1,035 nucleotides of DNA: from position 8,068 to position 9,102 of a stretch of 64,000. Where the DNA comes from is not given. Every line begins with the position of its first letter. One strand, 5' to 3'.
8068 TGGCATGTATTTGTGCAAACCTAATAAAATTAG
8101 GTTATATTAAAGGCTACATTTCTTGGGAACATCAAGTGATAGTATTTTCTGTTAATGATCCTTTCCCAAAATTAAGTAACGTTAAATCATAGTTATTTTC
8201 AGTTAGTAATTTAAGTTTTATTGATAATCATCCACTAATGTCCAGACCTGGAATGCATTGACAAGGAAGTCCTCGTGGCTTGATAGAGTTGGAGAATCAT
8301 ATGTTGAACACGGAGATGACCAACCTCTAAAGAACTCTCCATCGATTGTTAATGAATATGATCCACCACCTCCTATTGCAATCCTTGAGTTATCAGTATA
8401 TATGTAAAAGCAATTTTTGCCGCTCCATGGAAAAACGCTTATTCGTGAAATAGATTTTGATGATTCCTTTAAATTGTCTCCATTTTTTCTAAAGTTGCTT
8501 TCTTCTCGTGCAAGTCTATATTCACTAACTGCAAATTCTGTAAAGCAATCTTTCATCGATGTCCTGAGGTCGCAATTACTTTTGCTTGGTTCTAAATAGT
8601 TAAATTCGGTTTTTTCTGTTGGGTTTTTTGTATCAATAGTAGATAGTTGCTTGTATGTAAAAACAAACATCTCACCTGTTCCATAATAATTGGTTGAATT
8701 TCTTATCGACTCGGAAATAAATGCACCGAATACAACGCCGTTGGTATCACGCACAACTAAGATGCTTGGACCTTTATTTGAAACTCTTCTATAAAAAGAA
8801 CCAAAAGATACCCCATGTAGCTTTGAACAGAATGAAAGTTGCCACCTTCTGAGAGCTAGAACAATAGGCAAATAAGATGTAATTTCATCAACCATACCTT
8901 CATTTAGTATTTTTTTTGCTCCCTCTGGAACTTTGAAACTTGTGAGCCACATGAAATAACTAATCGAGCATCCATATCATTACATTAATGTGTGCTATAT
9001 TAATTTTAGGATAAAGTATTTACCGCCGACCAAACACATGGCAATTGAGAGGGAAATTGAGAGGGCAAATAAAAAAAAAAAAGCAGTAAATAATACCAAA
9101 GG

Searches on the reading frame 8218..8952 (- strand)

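Call 30: search_protein_families(library=pfam, proteins=[window:8218-8952:-], max_evalue=0.001)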
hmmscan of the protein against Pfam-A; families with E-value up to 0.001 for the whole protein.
window:8218-8952:- (244 aa): 1 family
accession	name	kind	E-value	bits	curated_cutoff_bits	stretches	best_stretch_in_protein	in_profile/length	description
PF07534.22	TLD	-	2.2e-39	135.6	24.5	2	12-120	4-112/170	TLDc domain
